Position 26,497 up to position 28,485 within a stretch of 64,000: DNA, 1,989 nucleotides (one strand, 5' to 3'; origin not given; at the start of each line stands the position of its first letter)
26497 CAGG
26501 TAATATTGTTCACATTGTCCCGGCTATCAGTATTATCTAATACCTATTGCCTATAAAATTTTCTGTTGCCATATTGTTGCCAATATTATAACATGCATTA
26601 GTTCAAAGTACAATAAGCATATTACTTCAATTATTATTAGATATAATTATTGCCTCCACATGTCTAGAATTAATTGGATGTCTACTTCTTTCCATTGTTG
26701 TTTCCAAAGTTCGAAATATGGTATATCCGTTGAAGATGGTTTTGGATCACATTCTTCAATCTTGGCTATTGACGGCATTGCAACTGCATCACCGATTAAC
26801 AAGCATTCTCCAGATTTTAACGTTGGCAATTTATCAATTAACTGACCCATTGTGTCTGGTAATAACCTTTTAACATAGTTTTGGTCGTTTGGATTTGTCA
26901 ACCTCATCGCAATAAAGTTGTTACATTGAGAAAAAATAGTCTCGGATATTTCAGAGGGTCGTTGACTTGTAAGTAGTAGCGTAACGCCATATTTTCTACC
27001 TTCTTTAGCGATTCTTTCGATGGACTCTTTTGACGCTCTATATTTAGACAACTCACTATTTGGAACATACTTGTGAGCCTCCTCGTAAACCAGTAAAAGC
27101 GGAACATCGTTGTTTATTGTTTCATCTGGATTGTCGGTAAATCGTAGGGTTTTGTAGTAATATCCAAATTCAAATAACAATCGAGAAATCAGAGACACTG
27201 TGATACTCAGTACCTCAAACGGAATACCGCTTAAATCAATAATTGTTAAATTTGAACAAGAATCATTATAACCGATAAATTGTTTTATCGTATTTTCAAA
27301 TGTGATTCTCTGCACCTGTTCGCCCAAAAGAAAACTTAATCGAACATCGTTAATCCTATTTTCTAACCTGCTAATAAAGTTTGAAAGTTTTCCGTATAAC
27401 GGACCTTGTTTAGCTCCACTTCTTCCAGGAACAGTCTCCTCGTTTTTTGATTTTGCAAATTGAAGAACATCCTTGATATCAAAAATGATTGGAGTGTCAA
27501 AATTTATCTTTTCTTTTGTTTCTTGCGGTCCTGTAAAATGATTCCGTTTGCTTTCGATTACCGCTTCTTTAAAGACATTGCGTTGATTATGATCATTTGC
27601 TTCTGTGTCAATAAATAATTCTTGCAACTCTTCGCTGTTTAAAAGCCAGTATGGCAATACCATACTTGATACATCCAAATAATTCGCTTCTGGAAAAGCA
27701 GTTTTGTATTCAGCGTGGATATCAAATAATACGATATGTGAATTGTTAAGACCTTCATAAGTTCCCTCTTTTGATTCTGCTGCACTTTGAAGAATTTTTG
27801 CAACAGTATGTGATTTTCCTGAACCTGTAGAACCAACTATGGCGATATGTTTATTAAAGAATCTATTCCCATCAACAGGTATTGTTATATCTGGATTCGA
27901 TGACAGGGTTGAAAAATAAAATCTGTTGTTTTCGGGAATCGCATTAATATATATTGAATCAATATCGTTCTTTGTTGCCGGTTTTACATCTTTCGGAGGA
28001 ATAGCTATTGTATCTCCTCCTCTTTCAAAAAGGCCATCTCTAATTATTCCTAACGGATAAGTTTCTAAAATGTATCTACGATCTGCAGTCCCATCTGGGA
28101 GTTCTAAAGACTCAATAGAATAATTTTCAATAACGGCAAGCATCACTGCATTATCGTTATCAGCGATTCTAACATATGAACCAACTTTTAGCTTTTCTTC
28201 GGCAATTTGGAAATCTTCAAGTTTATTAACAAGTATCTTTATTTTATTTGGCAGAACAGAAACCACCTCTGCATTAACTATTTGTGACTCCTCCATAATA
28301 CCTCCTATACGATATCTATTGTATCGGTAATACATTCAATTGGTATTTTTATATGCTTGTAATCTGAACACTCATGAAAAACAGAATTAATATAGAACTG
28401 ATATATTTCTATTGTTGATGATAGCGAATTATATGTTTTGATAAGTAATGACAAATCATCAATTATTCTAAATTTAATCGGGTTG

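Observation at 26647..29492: DUF4297 (Cap4-like nuclease) plus HerA ATPase two-gene defence module carried as the only cargo of a mobilizable element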

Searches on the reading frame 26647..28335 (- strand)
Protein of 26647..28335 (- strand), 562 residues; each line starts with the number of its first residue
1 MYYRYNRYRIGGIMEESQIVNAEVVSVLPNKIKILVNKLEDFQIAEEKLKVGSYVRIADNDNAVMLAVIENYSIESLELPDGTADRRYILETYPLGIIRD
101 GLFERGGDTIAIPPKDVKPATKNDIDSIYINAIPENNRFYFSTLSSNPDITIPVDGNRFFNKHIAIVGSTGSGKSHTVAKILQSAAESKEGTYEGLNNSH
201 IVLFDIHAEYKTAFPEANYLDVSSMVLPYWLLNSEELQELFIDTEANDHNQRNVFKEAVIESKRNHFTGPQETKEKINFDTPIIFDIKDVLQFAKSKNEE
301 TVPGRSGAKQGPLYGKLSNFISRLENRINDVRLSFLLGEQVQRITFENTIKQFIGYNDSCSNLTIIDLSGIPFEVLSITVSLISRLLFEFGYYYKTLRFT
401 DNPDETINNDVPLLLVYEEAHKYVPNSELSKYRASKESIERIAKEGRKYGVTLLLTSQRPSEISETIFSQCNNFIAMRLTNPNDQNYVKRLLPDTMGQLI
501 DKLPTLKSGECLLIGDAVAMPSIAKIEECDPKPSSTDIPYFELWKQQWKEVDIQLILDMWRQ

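Call 3: search_protein_families(library=pfam, proteins=[window:26647-28335:-], max_evalue=0.1)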
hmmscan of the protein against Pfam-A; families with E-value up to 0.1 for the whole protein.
window:26647-28335:- (562 aa): 11 families
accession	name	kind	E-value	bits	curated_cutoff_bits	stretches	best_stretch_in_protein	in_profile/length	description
PF01935.23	DUF87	-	4.8e-35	122.1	23.2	1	142-386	4-219/220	Helicase HerA, central domain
PF01580.24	FtsK_SpoIIIE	-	4.2e-09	36.6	24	2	157-187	39-65/221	FtsK/SpoIIIE family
PF10412.15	TrwB_AAD_bind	-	7e-06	25.6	20.5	1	161-218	15-63/387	Type IV secretion-system coupling protein DNA-binding domain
PF05872.18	HerA_C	-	0.00016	20.9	22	1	413-491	259-335/502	Helicase HerA-like C-terminal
PF12846.13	AAA_10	-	0.0035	16.9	27.5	1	154-209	14-60/362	AAA-like domain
PF13401.12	AAA_22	-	0.019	15.7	27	1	162-208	6-43/130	AAA domain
PF19044.6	P-loop_TraG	-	0.027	13.6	25.8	1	153-212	21-71/413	TraG P-loop domain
PF00005.33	ABC_tran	-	0.041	14.9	25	1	162-193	12-42/137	ABC transporter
PF04851.21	ResIII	-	0.042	14.2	22.5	0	161-189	23-51/164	Type III restriction enzyme, res subunit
PF13191.12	AAA_16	-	0.081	13.8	32.6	0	163-195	26-58/167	AAA ATPase domain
PF13245.12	AAA_19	-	0.089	13.4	25.1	0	161-190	11-40/134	AAA domain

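Call 4: search_protein_families(library=padloc, proteins=[window:26647-28335:-], max_evalue=0.1)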
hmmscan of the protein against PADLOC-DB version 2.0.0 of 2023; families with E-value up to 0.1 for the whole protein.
window:26647-28335:- (562 aa): 18 families
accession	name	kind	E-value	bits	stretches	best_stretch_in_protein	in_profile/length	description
PDLC02188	HerA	-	3.5e-267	885.9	2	309-561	324-577/578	-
PDLC04105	HerA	-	1.1e-136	454.8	1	22-562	13-571/576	-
PDLC04104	HerA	-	8.6e-85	282.7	1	207-554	21-365/379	-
PDLC04102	HerA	-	5.1e-79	264.3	2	317-551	412-644/654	-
PDLC04098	HerA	-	6.2e-75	251.1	2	271-561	402-684/686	-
PDLC04106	HerA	-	8.9e-69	230.7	2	322-561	427-663/667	-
PDLC04101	HerA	-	1.5e-50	170.1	1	134-379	141-396/400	-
PDLC02185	HerA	-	3.3e-49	166.1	2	408-547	442-582/585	-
PDLC04103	HerA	-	4.3e-47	158.7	2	307-547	346-577/579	-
PDLC04100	HerA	-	1.2e-46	157.6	2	408-549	436-577/580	-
PDLC04097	HerA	-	8.1e-46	154.9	2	357-547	428-614/618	-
PDLC04107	HerA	-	7.6e-23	79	1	127-285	135-304/306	-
PDLC04140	mad8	-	1.5e-20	72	1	161-518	27-291/314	mads_8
PDLC04099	HerA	-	3.1e-16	57.3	1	152-212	160-212/214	-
PDLC01055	HerA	-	9.3e-13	45.8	2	415-484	419-484/532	Type III coevolved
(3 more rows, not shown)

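Call 5: search_protein_families(library=ncbifam, proteins=[window:26647-28335:-], max_evalue=0.1)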
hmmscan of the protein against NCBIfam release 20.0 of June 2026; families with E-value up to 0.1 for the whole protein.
window:26647-28335:- (562 aa): 24 families
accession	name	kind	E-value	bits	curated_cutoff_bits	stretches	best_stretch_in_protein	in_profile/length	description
NF042944.1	HerA_antiphage_2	equivalog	7.6e-260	863.6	850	2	308-560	323-576/576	anti-phage-associated helicase HerA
NF042943.1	HerA_antiphage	equivalog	2.5e-46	158.4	800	2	349-544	382-566/566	anti-phage-associated helicase HerA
NF040937.1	HerA_Thermprot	equivalog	3.8e-35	121.2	800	1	159-550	138-485/487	DNA double-strand break repair helicase HerA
NF040819.1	helicase_HerA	equivalog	2.5e-34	118.7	970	2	411-545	402-536/561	DNA double-strand break repair helicase HerA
NF053655.1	CedD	equivalog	6.1e-19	68.1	600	2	352-527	372-526/527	DNA-translocating ATPase CedD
NF033849.1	ser_rich_anae_1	subfamily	2.4e-10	38.5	650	1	405-488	1010-1099/1163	serine-rich protein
TIGR03925.1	T7SS_EccC_b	equivalog_domain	1.1e-06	27.3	346.55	1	431-489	201-259/564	type VII secretion protein EccCb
NF041017.1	DNA_import_CedB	equivalog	3.2e-05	22.8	700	1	362-512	434-572/590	DNA import protein CedB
NF045975.1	VirB4_plasma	equivalog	0.00012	19.9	590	1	158-212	512-557/894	Mbov_0397 family ICE element conjugal transfer ATPase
NF041214.1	plasmid_TraB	equivalog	0.00098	17.7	800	0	434-486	362-416/639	plasmid transfer protein TraB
TIGR03928.1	T7_EssCb_Firm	equivalog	0.0015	16.2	778.4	0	409-485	911-985/1296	type VII secretion protein EssC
NF000355.4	ribo_prot_ABC_F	equivalog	0.0033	16.4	380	1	161-277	28-128/499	ribosomal protection-like ABC-F family protein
TIGR03499.1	FlhF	equivalog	0.0087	16.1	174.15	1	159-184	194-221/286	flagellar biosynthesis GTPase FlhF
TIGR00929.1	VirB4_CagE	subfamily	0.0095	14.2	643.1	0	392-505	620-729/792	VirB4 family type IV secretion/conjugal transfer ATPase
TIGR03924.1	T7SS_EccC_a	equivalog_domain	0.01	14.6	509.15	0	437-459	584-606/673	type VII secretion protein EccCa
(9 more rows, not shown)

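Call 23: search_solved_structures(query=window:26647-28335:-, max_evalue=0.00001, show_alignments=1)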
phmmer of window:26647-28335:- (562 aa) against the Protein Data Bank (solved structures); distinct sequences matched with E-value up to 0.00001: 9.
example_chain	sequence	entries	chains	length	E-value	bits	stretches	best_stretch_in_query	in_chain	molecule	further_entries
8xau_A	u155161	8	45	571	4.9e-206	688.9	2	17-300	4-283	ATP-binding protein | HerA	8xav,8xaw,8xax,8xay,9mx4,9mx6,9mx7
9c1m_M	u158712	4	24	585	1.7e-128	433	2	305-561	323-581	ATP-binding protein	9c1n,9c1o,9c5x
8ziq_M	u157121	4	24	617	1.3e-126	426.8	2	306-561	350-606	HerA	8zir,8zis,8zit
8wiv_A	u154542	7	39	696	3.5e-45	158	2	354-562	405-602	Helicase HerA central domain-containing protein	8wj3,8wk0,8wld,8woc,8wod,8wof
9x1l_A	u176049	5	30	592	2.1e-28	102.7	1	412-529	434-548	DNA helicase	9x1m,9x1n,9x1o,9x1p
8j4u_M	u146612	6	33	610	1.2e-25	93.6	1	410-545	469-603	Nucleoside triphosphate hydrolase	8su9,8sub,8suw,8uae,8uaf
8yho_A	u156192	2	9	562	4.2e-25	91.8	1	384-529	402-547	DUF87 domain-containing protein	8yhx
4d2i_A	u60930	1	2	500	2e-24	89.5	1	410-546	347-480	HERA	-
8wet_A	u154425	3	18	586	6.5e-07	31.7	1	414-491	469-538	TdpA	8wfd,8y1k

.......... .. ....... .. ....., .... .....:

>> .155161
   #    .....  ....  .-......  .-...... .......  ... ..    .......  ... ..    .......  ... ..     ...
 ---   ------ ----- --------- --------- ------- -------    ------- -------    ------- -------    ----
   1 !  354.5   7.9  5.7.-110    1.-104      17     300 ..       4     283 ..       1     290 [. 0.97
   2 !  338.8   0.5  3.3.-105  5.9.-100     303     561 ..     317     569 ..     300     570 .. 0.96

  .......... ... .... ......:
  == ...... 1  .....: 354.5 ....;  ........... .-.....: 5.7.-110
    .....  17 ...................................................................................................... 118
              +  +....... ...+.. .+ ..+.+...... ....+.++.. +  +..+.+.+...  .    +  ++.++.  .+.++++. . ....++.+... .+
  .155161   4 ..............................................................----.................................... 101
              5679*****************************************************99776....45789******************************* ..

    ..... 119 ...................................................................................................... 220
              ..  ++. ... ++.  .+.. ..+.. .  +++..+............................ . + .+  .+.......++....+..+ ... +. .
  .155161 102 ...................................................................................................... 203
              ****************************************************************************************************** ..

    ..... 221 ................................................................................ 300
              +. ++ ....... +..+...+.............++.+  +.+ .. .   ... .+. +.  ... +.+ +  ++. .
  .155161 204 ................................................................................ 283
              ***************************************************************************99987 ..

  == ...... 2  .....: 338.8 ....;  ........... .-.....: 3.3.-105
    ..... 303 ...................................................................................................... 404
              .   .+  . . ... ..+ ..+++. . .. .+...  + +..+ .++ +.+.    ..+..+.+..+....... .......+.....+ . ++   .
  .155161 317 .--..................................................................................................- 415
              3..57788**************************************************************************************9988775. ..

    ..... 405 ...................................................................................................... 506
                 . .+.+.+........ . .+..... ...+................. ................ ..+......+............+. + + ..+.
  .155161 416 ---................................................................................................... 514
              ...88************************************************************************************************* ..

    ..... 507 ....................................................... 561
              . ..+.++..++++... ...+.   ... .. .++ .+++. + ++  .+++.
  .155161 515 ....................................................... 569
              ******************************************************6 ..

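Call 28: find_homologous_proteins(query=window:26647-28296:-, max_evalue=1e-30)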
Query window:26647-28296:- (549 aa): 7955 proteins with E <= 1e-30 among 8000 candidates; the best 120 are listed.
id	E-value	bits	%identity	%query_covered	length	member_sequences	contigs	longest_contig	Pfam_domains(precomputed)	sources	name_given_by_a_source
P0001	0.0e+0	1221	99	100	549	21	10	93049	PF10412.16,PF01935.24,PF01580.25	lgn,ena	-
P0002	5.2e-291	984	78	100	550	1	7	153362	PF10412.16,PF01935.24,PF01580.25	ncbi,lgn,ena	ncbi:MAG: ATP-binding protein [Ruminococcus sp.]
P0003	7.5e-291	984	78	100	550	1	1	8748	PF10412.16,PF01935.24,PF01580.25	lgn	-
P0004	1.8e-290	982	78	100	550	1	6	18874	PF10412.16,PF01935.24,PF01580.25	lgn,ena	-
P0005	1.3e-289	980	78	100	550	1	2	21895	PF10412.16,PF01935.24,PF01580.25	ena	-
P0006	7.5e-288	974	77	100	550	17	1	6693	PF10412.16,PF01935.24,PF01580.25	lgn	-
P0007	7.6e-288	974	77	100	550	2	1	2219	PF10412.16,PF01935.24,PF01580.25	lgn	-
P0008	4.3e-287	971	78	100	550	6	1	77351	PF10412.16,PF01935.24,PF01580.25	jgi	-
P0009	1.2e-285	966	77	100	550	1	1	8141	PF10412.16,PF01935.24,PF01580.25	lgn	-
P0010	2.3e-285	965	77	100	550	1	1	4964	PF10412.16,PF01935.24,PF01580.25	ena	-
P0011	5.6e-285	964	77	100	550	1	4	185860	PF10412.16,PF01935.24,PF01580.25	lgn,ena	-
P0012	7.0e-285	964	76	100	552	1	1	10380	PF10412.16,PF01935.24,PF01580.25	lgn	-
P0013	8.6e-285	964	77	100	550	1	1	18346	PF10412.16,PF01935.24,PF01580.25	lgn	-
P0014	1.6e-284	963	76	100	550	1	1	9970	PF10412.16,PF01935.24,PF01580.25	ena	-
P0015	1.9e-284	962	77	100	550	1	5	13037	PF10412.16,PF01935.24,PF01580.25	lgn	-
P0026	4.7e-281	951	76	99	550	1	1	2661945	PF10412.16,PF01935.24,PF01580.25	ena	-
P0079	6.2e-261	885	69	100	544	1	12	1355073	PF10412.16,PF01935.24,PF01580.25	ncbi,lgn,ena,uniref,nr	ncbi:ATP-binding protein [Enterocloster aldenensis]|uniref:ATP-binding protein n=1 Tax=Enterocloster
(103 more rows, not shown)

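Call 30: find_encoding_contigs(protein=P0001, flank=10000, max_places=8)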
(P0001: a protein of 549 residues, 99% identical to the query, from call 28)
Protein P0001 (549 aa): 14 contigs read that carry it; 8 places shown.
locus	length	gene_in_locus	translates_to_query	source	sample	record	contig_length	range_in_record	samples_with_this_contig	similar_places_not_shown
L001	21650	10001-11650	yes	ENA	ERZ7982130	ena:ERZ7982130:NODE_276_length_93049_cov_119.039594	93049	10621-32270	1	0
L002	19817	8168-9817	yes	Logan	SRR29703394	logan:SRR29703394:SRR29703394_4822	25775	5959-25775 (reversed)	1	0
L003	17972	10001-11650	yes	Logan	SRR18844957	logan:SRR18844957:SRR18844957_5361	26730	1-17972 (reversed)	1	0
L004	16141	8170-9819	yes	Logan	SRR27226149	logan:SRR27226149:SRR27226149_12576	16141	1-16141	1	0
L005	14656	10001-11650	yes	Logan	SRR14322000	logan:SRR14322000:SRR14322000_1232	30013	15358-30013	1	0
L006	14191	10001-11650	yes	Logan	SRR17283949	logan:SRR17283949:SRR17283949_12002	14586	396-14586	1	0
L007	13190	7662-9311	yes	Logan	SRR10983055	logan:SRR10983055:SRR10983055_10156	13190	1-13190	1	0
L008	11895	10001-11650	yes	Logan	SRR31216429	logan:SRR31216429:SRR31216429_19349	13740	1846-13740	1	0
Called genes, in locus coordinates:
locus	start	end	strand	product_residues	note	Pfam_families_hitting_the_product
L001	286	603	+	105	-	PF21983:NikA-like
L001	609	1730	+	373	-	PF13481:AAA_25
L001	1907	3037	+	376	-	PF01076:Mob_Pre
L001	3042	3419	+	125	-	PF14198:TnpV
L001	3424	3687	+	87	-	PF20648:DUF6809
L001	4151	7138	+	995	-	PF04313:HSDR_N (faint), PF02384:N6_Mtase, PF20473:MmeI_Mtase, PF07669:Eco57I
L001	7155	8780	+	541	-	PF02384:N6_Mtase, PF07669:Eco57I, PF22837:M_Eco57I_C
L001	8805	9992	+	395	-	-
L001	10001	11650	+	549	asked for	PF01580:FtsK_SpoIIIE (faint), PF01935:DUF87, PF10412:TrwB_AAD_bind (faint)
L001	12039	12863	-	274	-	-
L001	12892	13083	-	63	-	-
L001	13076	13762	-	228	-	-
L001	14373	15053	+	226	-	PF04233:Phage_Mu_F (weak)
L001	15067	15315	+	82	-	-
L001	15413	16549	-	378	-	PF00512:HisKA, PF02518:HATPase_c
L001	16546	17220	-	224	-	PF00072:Response_reg, PF00486:Trans_reg_C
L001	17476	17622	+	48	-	-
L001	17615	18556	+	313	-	PF12838:Fer4_7 (faint), PF13187:Fer4_9 (faint), PF12837:Fer4_6 (faint), PF12801:Fer4_5, PF13237:Fer4_10 (weak), PF00037:Fer4 (weak)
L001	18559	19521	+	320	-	PF00578:AhpC-TSA, PF08534:Redoxin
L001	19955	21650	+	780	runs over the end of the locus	PF04023:FeoA, PF01926:MMR_HSR1, PF02421:FeoB_N, PF17910:FeoB_Cyto, PF07670:Gate, PF07664:FeoB_C, PF07670:Gate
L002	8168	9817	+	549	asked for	PF01580:FtsK_SpoIIIE (faint), PF01935:DUF87, PF10412:TrwB_AAD_bind (faint)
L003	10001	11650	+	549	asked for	PF01580:FtsK_SpoIIIE (faint), PF01935:DUF87, PF10412:TrwB_AAD_bind (faint)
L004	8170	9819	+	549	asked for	PF01580:FtsK_SpoIIIE (faint), PF01935:DUF87, PF10412:TrwB_AAD_bind (faint)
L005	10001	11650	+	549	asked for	PF01580:FtsK_SpoIIIE (faint), PF01935:DUF87, PF10412:TrwB_AAD_bind (faint)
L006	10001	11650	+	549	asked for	PF01580:FtsK_SpoIIIE (faint), PF01935:DUF87, PF10412:TrwB_AAD_bind (faint)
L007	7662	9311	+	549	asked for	PF01580:FtsK_SpoIIIE (faint), PF01935:DUF87, PF10412:TrwB_AAD_bind (faint)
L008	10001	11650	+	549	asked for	PF01580:FtsK_SpoIIIE (faint), PF01935:DUF87, PF10412:TrwB_AAD_bind (faint)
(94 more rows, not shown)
